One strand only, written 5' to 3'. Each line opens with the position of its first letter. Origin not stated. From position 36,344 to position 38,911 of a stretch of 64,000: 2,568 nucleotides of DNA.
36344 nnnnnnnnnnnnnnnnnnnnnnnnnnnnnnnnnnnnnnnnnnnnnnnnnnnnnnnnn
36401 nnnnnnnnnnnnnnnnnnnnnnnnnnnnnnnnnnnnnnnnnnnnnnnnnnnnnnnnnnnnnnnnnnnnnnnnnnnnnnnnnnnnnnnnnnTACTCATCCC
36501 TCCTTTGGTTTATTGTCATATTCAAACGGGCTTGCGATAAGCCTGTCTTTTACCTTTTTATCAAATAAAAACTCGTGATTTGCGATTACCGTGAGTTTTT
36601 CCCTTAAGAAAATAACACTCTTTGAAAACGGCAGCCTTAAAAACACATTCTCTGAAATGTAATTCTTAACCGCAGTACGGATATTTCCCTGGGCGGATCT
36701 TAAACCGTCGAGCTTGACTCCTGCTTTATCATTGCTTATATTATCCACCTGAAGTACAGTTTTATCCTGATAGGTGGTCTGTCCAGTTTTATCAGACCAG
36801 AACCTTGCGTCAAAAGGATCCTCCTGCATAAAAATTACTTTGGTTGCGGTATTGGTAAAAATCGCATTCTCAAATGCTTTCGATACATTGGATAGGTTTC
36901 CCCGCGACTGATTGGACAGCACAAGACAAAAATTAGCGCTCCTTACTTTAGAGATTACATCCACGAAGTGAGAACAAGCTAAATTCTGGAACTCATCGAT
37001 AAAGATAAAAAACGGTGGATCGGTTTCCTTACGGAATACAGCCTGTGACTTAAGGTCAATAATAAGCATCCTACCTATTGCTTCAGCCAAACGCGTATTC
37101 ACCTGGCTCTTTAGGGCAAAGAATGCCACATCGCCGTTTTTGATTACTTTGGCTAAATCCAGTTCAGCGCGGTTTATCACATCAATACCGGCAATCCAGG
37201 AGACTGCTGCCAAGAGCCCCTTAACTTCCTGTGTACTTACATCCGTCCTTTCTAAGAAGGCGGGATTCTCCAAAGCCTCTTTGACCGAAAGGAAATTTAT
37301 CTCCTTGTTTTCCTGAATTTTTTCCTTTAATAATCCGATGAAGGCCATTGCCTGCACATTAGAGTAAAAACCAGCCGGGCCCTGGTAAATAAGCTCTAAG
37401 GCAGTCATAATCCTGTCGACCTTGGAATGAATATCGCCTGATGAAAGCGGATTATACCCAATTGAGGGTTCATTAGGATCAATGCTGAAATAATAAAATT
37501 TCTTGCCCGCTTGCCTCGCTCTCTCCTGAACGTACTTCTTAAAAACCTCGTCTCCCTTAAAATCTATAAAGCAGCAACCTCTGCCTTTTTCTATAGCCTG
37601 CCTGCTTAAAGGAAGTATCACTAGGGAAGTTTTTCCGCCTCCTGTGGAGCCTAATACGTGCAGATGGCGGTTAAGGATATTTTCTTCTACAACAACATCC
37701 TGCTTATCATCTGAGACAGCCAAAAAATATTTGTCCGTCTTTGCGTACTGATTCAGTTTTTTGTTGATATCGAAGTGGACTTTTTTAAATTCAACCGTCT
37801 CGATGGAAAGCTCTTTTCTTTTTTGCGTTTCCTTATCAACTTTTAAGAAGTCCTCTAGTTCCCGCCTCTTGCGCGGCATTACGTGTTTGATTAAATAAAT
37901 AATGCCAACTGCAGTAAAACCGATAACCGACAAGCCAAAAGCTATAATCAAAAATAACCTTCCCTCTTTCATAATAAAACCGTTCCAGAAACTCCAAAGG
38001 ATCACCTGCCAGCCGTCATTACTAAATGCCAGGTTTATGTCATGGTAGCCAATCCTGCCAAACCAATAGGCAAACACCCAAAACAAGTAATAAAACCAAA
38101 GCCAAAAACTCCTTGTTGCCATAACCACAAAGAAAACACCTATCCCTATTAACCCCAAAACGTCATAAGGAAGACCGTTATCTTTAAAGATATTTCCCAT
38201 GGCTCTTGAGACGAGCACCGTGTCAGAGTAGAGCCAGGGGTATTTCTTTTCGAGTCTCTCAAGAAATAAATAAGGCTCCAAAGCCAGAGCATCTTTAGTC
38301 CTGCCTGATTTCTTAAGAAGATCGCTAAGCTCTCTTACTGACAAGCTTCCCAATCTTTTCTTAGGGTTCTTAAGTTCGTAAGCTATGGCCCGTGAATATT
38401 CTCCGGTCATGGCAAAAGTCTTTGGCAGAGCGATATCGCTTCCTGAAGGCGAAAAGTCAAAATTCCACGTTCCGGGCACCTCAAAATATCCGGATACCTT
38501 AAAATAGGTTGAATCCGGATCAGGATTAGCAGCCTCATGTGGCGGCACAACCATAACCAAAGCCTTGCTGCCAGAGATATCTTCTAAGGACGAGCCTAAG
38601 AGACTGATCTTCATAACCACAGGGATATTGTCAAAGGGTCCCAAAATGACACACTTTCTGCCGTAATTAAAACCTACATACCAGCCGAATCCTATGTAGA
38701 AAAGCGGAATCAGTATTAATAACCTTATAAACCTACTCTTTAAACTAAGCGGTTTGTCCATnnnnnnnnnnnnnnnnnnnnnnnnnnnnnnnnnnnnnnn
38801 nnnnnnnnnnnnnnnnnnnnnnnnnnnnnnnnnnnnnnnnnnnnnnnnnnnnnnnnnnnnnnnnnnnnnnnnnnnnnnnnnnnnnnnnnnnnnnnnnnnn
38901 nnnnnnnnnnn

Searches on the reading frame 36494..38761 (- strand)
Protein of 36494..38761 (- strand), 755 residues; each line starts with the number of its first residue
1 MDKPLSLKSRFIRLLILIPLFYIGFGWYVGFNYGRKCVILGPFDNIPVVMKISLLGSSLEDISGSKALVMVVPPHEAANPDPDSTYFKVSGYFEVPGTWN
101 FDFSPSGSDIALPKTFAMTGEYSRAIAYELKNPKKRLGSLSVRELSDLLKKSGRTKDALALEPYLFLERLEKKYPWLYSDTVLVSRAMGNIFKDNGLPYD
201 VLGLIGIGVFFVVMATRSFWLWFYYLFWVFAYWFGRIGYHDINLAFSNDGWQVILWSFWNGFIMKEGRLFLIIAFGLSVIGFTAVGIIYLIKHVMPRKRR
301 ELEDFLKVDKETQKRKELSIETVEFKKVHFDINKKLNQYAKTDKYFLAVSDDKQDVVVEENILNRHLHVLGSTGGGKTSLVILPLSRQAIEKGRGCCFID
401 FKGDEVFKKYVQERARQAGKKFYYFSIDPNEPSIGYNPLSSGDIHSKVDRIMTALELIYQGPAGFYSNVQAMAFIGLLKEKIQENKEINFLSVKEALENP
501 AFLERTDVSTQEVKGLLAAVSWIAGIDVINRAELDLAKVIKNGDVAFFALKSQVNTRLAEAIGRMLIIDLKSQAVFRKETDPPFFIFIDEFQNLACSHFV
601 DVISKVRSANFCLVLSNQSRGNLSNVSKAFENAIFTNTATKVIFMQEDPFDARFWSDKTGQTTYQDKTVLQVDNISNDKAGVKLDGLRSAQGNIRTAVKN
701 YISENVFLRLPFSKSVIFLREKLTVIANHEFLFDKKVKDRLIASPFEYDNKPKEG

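Call 7: search_protein_families(library=pfam, proteins=[window:36494-38761:-], max_evalue=0.001)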
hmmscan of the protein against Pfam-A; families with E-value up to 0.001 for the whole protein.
window:36494-38761:- (755 aa): 4 families
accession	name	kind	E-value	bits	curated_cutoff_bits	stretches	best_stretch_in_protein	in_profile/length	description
PF12696.13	TraG-D_C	-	4.6e-11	43.2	22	1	584-668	2-88/126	TraM recognition site of TraD and TraG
PF02534.20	T4SS-DNA_transf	-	3e-07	30.1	20.1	0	565-734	285-447/468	Type IV secretory system Conjugative DNA transfer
PF10412.15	TrwB_AAD_bind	-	7.6e-07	28.8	20.5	0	571-668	233-332/387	Type IV secretion-system coupling protein DNA-binding domain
PF01935.23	DUF87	-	0.00011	22.8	23.2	1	353-444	11-97/220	Helicase HerA, central domain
